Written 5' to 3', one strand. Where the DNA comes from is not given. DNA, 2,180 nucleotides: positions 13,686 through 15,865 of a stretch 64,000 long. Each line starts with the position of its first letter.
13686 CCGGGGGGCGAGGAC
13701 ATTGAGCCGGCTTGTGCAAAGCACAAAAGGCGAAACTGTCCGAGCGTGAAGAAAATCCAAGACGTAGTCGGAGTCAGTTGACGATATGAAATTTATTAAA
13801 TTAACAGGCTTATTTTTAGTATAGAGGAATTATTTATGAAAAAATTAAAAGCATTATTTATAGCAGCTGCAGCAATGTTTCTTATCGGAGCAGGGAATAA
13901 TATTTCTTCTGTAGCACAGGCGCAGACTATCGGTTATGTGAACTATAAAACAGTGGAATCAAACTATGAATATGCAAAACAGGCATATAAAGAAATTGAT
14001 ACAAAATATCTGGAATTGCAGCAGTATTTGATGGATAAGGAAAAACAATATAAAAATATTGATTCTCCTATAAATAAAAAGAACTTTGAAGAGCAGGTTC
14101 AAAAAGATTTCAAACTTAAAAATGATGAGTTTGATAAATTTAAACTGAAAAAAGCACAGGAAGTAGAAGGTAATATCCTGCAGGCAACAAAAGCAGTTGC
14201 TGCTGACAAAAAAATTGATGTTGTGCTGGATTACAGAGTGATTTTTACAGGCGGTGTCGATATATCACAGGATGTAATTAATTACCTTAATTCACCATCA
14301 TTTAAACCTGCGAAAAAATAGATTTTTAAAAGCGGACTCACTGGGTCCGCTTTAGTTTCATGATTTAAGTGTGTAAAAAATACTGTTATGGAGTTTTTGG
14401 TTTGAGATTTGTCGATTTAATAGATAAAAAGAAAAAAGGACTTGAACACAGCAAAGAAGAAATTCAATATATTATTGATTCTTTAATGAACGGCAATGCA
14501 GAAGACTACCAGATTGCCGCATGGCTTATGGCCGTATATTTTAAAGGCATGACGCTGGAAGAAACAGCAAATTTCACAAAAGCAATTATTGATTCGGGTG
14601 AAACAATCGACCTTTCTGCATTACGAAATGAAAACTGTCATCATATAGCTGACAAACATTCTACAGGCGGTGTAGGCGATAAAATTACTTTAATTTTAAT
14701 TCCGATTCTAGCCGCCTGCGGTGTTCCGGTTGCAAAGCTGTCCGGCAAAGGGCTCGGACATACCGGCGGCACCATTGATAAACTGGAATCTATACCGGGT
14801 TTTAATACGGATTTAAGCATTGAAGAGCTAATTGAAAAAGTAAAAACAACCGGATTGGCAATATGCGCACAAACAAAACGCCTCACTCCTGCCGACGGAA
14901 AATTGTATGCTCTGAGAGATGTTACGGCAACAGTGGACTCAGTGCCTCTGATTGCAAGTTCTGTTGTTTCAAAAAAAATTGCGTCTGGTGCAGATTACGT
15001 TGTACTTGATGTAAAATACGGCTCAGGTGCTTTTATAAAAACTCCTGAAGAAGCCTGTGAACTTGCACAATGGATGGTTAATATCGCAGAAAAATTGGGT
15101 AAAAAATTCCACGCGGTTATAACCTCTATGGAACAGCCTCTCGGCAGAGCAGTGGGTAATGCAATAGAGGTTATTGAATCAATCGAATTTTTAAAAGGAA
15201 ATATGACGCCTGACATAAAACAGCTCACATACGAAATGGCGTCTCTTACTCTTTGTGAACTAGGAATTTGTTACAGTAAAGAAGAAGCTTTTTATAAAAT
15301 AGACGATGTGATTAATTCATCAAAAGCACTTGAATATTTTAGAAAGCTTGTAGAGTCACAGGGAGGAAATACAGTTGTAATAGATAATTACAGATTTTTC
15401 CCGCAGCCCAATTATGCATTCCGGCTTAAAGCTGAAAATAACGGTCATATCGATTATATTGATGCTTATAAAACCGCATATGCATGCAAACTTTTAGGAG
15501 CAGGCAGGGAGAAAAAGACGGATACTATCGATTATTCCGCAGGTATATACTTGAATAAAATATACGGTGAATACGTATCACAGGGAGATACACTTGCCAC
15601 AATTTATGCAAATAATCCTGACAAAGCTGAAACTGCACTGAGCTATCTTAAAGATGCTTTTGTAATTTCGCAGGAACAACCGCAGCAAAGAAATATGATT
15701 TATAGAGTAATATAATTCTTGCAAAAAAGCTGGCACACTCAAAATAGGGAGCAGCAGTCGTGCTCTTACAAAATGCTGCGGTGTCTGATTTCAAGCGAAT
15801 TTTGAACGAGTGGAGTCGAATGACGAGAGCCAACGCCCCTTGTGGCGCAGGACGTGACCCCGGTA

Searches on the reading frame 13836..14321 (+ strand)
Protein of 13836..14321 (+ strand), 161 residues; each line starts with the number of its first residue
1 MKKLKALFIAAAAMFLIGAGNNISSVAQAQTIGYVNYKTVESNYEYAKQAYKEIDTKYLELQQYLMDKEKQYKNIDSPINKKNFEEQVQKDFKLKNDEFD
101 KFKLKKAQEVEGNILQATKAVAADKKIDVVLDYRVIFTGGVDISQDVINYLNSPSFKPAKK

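Call 15: search_protein_families(library=pfam, proteins=[window:13836-14321:+], max_evalue=0.01)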
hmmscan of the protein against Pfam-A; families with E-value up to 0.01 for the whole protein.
window:13836-14321:+ (161 aa): 1 family
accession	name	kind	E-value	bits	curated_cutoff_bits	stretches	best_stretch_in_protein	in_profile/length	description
PF03938.19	OmpH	-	1.2e-09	39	32.4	1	32-151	2-141/141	Outer membrane protein (OmpH-like)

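Call 24: find_encoding_contigs(protein=window:13836-14321:+, flank=3000, max_places=10)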
Protein window:13836-14321:+ (161 aa): 8 contigs read that carry it; 7 places shown.
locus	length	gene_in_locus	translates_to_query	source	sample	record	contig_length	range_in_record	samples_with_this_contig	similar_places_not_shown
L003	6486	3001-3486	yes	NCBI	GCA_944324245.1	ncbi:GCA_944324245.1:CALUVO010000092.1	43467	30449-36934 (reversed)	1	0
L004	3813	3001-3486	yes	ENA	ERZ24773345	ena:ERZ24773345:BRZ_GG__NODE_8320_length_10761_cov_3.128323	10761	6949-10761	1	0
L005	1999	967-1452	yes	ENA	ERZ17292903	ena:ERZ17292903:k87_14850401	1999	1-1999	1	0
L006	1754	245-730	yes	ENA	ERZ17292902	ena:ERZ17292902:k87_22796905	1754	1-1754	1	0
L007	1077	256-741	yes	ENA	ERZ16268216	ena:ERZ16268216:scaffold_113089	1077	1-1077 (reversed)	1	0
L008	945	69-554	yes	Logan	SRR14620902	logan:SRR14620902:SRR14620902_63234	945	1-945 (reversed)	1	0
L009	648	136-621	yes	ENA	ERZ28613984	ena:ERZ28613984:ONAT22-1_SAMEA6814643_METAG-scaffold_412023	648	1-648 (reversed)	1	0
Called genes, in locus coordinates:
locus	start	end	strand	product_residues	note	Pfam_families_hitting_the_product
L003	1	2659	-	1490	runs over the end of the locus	PF05359:DUF748, PF13116:YhdP (faint), PF05170:AsmA (weak)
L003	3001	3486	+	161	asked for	PF03938:OmpH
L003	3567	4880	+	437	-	PF02885:Glycos_trans_3N, PF00591:Glycos_transf_3, PF07831:PYNP_C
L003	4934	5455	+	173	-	-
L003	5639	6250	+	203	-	-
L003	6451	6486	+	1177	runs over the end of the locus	PF01855:POR_N, PF17147:PFOR_II, PF01558:POR, PF10371:EKR, PF12838:Fer4_7, PF13187:Fer4_9, PF13484:Fer4_16, PF02775:TPP_enzyme_C, +5 more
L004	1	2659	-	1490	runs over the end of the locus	PF05359:DUF748, PF13116:YhdP (faint), PF05170:AsmA (weak)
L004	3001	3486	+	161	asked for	PF03938:OmpH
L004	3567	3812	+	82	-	?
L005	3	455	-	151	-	?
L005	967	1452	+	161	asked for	PF03938:OmpH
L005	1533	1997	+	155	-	?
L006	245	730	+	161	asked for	PF03938:OmpH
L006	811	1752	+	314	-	?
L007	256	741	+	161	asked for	PF03938:OmpH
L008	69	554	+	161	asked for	PF03938:OmpH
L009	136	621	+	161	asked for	PF03938:OmpH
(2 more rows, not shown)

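Call 83: find_homologous_proteins(query=window:13836-14321:+, max_evalue=1e-10)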
Query window:13836-14321:+ (161 aa): 191 proteins with E <= 1e-10 among 229 candidates; the best 120 are listed.
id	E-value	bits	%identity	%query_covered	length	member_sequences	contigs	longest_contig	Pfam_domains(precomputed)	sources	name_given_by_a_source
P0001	6.2e-81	288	86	91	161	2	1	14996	PF03938.20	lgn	-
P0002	6.2e-80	284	86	100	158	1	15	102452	PF03938.20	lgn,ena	-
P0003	7.9e-80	284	87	99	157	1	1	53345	PF03938.20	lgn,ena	-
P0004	1.0e-79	284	86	100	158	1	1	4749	PF03938.20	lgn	-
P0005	1.3e-79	283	85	100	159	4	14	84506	PF03938.20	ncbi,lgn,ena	-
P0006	1.5e-79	283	86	100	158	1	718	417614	PF03938.20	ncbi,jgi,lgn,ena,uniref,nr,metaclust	ncbi:MAG: OmpH family outer membrane protein [Candidatus Gastranaerophilaceae bacterium]|jgi:outer m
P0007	2.0e-79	283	85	100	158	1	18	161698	PF03938.20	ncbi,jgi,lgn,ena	-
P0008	2.3e-79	283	86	100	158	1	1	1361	PF03938.20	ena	-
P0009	2.3e-79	283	86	100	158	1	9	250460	PF03938.20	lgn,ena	-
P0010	2.7e-79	282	85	100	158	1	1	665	PF03938.20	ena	-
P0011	3.0e-79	282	85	100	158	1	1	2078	PF03938.20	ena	-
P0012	3.8e-79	282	85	100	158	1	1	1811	PF03938.20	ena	-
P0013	3.8e-79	282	85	100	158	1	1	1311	PF03938.20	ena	-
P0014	4.0e-79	282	84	100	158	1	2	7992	PF03938.20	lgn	-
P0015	4.8e-79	282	85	100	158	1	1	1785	PF03938.20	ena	-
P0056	1.7e-72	260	80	100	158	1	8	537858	PF03938.20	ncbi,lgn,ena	-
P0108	6.3e-57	210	79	76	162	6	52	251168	PF03938.20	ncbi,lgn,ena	-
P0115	4.7e-47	178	61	99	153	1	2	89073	PF03938.20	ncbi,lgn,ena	-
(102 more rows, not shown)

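Call 84: find_encoding_contigs(protein=P0006, flank=1500, max_places=3)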
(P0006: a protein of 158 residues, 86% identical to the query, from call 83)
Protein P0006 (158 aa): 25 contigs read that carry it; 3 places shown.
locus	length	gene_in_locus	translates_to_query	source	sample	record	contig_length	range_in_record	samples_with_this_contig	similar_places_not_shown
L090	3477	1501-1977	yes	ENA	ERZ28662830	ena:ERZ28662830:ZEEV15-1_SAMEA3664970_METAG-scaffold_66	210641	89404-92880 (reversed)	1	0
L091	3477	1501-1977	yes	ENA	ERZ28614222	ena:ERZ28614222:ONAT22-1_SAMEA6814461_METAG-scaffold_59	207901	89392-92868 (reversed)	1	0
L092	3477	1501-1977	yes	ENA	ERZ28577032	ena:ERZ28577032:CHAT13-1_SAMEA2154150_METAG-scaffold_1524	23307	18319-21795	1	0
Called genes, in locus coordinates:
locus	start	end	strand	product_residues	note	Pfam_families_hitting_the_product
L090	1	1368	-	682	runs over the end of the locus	-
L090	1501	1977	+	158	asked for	PF03938:OmpH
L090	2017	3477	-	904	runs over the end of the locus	-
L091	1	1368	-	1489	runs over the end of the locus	PF05359:DUF748, PF13116:YhdP (weak)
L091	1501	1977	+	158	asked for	PF03938:OmpH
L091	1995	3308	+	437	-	PF02885:Glycos_trans_3N, PF00591:Glycos_transf_3, PF07831:PYNP_C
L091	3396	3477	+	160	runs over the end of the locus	-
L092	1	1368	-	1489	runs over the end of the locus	PF05359:DUF748 (weak), PF13116:YhdP (weak)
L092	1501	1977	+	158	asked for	PF03938:OmpH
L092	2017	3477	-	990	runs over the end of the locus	?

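Call 85: find_encoding_contigs(protein=P0056, flank=1500, max_places=2)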
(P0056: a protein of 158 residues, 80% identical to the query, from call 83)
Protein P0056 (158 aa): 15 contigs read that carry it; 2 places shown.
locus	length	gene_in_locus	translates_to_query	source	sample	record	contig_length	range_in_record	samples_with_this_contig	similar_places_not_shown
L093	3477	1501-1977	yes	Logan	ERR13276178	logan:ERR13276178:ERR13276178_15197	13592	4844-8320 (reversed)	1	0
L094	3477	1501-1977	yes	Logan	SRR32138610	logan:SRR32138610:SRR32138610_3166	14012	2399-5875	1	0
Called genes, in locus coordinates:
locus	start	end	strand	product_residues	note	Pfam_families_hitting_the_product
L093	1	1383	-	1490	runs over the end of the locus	PF05359:DUF748, PF13116:YhdP (weak)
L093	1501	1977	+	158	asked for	PF03938:OmpH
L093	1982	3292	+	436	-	PF02885:Glycos_trans_3N, PF00591:Glycos_transf_3, PF07831:PYNP_C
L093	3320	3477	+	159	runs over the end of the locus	-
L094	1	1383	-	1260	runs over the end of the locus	?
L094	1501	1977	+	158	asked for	PF03938:OmpH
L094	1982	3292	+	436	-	PF02885:Glycos_trans_3N, PF00591:Glycos_transf_3, PF07831:PYNP_C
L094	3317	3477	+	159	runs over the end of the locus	-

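Call 86: find_encoding_contigs(protein=P0108, flank=1500, max_places=2)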
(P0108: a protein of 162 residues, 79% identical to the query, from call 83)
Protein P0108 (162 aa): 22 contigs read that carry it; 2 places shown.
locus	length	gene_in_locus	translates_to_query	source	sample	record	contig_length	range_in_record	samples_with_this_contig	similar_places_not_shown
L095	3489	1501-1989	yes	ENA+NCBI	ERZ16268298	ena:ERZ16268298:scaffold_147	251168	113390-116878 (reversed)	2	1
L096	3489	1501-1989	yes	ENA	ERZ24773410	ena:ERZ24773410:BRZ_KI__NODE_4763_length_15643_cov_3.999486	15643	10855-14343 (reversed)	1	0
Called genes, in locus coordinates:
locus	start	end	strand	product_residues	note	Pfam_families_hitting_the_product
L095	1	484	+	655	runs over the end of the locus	-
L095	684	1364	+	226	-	PF00072:Response_reg, PF08281:Sigma70_r4_2 (weak), PF00196:GerE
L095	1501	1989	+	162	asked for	PF03938:OmpH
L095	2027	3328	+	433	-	PF02885:Glycos_trans_3N, PF00591:Glycos_transf_3, PF07831:PYNP_C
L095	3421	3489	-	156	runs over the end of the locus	PF00177:Ribosomal_S7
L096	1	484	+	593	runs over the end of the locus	?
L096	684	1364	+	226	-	PF00072:Response_reg, PF08281:Sigma70_r4_2 (weak), PF00196:GerE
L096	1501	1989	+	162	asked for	PF03938:OmpH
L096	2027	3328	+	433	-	PF02885:Glycos_trans_3N, PF00591:Glycos_transf_3, PF07831:PYNP_C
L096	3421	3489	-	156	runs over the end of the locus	PF00177:Ribosomal_S7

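Call 87: find_encoding_contigs(protein=P0115, flank=1500, max_places=2)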
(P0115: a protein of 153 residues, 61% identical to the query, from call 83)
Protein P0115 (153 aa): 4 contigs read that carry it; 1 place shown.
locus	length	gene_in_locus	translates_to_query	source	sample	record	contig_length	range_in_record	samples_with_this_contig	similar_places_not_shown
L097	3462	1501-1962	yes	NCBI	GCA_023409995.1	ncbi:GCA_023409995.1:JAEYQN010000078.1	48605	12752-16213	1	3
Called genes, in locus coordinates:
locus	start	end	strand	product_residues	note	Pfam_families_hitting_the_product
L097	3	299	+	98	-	PF00216:Bac_DNA_binding, PF14908:HU-CCDC81_euk_1 (weak), PF18291:HU-HIG (weak)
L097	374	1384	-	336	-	PF18152:DAHP_snth_FXD, PF00793:DAHP_synth_1, PF03102:NeuB (weak)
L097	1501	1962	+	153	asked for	PF03938:OmpH (weak)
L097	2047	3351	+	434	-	PF02885:Glycos_trans_3N, PF00591:Glycos_transf_3, PF07831:PYNP_C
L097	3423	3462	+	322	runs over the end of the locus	PF00140:Sigma70_r1_2, PF04542:Sigma70_r2, PF04539:Sigma70_r3, PF04545:Sigma70_r4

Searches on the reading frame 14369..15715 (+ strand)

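Call 15: search_protein_families(library=pfam, proteins=[window:14369-15715:+], max_evalue=0.01)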
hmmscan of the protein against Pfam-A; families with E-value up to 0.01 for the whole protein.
window:14369-15715:+ (448 aa): 3 families
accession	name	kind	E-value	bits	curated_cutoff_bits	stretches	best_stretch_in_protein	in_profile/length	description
PF00591.27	Glycos_transf_3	-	7.1e-41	141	27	1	92-321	3-253/253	Glycosyl transferase family, a/b domain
PF02885.22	Glycos_trans_3N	-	1.4e-22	79.6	26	1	16-77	2-63/63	Glycosyl transferase family, helical bundle domain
PF07831.19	PYNP_C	-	3.7e-21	75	27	1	361-433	2-74/75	Pyrimidine nucleoside phosphorylase C-terminal domain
